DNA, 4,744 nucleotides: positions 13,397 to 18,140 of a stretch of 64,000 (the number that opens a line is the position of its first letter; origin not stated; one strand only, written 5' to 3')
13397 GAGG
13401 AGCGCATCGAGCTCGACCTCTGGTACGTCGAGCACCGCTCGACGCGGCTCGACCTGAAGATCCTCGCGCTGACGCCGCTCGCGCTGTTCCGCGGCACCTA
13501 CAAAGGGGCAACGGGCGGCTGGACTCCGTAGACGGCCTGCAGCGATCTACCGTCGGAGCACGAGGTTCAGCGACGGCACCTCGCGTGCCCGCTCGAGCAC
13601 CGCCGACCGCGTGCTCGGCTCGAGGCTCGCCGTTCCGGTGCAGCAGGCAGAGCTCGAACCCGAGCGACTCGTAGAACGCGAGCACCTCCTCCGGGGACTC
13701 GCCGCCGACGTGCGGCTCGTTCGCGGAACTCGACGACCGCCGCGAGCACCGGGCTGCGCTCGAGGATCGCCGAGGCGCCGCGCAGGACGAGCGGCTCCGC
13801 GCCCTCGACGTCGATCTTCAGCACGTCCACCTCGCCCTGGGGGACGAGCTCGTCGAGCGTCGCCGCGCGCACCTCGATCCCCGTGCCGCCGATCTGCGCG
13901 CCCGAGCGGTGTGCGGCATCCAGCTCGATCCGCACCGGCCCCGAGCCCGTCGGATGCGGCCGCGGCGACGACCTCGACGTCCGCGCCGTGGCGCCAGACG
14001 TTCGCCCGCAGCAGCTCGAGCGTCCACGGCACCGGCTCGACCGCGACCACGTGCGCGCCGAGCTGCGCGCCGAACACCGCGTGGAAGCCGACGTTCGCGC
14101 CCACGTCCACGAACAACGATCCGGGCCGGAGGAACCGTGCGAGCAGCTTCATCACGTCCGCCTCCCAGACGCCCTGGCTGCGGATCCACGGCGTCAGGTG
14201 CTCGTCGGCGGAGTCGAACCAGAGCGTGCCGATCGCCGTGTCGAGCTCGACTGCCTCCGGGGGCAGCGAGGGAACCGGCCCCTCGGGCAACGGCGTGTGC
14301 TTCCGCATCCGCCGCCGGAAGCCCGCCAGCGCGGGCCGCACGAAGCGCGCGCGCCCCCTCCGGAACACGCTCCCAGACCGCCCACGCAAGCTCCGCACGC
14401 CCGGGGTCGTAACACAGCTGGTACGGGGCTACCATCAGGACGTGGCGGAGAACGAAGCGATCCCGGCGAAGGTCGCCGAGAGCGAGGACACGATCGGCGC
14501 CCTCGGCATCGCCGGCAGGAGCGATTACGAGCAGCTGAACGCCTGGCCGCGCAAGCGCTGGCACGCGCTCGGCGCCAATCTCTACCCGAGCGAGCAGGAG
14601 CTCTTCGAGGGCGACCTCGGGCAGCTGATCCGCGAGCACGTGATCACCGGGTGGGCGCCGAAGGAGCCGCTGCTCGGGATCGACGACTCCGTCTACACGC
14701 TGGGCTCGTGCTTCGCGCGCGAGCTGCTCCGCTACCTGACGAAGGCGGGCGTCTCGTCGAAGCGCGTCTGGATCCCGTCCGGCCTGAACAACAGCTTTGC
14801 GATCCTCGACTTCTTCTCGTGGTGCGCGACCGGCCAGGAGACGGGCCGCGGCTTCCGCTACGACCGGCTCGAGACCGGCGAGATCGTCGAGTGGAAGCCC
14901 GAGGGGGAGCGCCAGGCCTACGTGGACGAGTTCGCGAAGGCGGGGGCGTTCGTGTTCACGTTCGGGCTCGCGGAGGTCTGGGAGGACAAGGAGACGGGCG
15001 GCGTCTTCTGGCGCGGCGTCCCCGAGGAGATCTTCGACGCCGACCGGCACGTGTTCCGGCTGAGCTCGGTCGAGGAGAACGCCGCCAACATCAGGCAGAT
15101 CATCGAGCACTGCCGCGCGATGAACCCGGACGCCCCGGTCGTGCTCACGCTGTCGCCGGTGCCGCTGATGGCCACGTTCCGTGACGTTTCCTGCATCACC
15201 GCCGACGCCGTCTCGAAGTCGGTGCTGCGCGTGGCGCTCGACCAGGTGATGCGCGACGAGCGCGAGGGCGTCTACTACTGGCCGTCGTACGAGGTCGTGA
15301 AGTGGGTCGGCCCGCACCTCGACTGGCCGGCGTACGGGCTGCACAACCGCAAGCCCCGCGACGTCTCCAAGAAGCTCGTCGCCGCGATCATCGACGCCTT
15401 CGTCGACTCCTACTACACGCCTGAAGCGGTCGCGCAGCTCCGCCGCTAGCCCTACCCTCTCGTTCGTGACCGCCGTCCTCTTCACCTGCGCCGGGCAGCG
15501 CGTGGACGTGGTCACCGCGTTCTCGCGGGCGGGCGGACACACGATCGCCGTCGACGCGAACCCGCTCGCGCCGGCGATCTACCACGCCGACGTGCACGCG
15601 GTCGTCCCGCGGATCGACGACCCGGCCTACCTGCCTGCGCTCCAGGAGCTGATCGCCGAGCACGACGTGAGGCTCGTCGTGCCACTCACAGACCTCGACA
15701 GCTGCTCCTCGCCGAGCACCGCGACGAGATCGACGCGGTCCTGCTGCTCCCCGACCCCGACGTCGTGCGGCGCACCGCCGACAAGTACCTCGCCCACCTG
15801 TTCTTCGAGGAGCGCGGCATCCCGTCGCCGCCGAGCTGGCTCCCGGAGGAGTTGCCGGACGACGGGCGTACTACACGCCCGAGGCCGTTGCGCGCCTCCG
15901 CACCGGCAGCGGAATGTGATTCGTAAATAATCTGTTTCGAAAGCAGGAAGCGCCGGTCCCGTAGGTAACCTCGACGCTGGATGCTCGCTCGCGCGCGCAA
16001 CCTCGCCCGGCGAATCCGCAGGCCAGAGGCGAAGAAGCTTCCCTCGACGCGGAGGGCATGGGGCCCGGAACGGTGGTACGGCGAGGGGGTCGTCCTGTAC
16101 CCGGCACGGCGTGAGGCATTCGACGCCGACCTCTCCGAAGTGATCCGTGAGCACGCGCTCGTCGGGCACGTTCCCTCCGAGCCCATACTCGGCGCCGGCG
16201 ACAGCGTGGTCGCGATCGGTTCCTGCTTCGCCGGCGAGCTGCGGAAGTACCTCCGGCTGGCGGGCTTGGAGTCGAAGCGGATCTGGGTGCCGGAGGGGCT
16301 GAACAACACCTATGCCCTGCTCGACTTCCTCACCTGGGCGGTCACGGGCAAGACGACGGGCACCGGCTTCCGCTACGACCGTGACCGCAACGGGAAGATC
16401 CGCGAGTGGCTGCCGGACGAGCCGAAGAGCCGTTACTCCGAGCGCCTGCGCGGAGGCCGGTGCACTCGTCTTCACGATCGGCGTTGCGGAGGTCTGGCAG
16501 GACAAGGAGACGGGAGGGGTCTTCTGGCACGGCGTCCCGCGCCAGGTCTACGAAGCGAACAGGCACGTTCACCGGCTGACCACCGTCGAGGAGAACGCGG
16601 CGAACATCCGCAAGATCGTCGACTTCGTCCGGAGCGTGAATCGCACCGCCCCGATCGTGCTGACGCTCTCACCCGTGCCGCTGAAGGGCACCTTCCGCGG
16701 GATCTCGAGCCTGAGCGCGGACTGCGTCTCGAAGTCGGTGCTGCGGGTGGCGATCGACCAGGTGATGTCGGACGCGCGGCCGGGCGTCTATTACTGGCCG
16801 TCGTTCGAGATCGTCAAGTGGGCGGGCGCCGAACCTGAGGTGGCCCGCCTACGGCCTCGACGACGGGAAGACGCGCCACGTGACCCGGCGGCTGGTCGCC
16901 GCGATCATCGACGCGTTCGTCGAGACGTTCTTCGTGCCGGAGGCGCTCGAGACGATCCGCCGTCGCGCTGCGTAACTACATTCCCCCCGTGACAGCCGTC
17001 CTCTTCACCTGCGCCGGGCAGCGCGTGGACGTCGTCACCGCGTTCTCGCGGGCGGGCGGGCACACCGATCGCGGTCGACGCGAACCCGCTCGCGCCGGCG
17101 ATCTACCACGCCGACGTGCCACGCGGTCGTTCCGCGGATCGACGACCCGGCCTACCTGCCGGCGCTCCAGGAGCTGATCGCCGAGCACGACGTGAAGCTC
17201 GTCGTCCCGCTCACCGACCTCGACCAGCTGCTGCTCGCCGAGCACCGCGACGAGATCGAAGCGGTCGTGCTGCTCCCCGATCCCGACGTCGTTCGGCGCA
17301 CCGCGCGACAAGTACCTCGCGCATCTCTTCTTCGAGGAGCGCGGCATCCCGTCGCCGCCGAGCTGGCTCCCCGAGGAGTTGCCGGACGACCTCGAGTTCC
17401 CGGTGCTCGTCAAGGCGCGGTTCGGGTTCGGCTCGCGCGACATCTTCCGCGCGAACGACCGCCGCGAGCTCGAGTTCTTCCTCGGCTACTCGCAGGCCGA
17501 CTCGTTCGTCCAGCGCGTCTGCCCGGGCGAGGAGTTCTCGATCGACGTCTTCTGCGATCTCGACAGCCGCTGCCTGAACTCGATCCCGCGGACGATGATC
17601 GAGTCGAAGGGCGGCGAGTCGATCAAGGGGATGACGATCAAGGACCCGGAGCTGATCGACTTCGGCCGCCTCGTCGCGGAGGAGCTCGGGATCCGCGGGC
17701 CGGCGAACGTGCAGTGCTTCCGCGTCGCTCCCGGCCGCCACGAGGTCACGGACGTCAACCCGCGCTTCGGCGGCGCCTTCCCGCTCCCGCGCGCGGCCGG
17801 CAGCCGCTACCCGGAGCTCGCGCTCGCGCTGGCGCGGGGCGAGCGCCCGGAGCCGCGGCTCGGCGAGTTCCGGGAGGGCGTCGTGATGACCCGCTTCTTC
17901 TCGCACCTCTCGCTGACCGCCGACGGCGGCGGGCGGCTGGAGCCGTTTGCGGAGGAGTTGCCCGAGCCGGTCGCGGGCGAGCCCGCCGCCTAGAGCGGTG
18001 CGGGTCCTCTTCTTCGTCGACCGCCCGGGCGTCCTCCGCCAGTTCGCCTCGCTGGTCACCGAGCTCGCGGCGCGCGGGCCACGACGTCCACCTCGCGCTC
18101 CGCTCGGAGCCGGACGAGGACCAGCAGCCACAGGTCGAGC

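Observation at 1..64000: Glycan super-locus with three PAPS-type sulfotransferases: predicted sulfated, heavily methylated fucose/xylose/uronate-type polysaccharide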

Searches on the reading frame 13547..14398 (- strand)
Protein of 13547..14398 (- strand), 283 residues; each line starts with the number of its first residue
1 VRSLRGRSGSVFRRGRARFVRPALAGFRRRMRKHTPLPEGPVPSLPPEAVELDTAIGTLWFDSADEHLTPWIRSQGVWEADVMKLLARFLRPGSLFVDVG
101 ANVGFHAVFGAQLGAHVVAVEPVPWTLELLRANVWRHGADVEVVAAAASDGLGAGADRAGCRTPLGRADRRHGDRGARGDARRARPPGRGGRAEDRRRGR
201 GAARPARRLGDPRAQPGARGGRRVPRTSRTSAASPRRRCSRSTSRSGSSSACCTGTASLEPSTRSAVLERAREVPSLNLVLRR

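Call 80: search_protein_families(library=pfam, max_evalue=0.01, proteins=[window:13547-14398:-])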
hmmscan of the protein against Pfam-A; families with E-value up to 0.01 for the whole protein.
window:13547-14398:- (283 aa): 0 families

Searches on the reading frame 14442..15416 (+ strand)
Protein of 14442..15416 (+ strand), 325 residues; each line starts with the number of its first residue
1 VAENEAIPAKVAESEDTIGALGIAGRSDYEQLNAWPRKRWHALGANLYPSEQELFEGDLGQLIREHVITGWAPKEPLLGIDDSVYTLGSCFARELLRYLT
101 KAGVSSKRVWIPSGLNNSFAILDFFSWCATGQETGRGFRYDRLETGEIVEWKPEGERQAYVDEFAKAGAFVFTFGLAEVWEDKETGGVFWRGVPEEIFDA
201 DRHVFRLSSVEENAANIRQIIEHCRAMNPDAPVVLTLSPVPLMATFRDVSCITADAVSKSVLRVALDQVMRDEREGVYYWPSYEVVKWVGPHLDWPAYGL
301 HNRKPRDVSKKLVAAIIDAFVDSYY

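Call 13: search_protein_families(library=pfam, max_evalue=0.01, proteins=[window:14442-15416:+])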
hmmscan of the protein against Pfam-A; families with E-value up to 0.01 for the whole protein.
seq(325 aa): 2 families
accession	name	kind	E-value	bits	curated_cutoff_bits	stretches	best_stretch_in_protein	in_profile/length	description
PF08885.17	GSCFA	-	4.3e-34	118.7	25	1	84-320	2-237/237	GSCFA family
PF13472.12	Lipase_GDSL_2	-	0.0052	17.7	32.9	1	206-271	87-136/178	GDSL-like Lipase/Acylhydrolase family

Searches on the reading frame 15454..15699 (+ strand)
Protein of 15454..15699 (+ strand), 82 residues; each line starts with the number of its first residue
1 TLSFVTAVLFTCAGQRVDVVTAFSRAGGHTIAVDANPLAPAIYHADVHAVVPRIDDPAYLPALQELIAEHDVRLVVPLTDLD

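Call 80: search_protein_families(library=pfam, max_evalue=0.01, proteins=[window:15454-15699:+])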
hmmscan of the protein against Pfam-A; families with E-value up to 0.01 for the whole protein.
window:15454-15699:+ (82 aa): 1 family
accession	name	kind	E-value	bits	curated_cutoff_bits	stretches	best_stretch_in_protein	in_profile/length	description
PF21360.3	PylC-like_N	-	2.5e-19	69.6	27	1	8-80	1-75/96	PylC-like, N-terminal domain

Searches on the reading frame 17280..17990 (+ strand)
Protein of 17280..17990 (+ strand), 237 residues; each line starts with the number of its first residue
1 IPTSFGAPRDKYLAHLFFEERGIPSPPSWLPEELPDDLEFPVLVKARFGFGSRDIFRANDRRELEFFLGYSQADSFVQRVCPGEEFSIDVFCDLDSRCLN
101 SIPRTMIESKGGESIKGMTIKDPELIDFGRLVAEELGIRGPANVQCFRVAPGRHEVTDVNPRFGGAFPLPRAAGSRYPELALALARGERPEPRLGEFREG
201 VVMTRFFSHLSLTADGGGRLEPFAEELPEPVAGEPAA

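Call 72: search_protein_families(library=ncbifam, max_evalue=0.00001, proteins=[window:17280-17990:+])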
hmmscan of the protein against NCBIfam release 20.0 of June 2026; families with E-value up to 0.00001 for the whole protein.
window:17280-17990:+ (237 aa): 5 families
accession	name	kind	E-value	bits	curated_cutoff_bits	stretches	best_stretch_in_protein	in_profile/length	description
NF009405.0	PRK12767.1-4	equivalog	5.4e-49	166.9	390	1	9-209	111-312/320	carbamoyl phosphate synthase-like protein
NF009403.0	PRK12767.1-2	equivalog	1e-28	100.6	286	2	10-128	107-231/342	carbamoyl phosphate synthase-like protein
NF009406.0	PRK12767.1-5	equivalog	3.6e-25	88.7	271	1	37-206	146-314/327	carbamoyl phosphate synthase-like protein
NF009404.0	PRK12767.1-3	equivalog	8.3e-24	84.1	316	1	9-206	110-327/344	carbamoyl phosphate synthase-like protein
NF009402.0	PRK12767.1-1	equivalog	7.4e-20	71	218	1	9-182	114-295/329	carbamoyl phosphate synthase-like protein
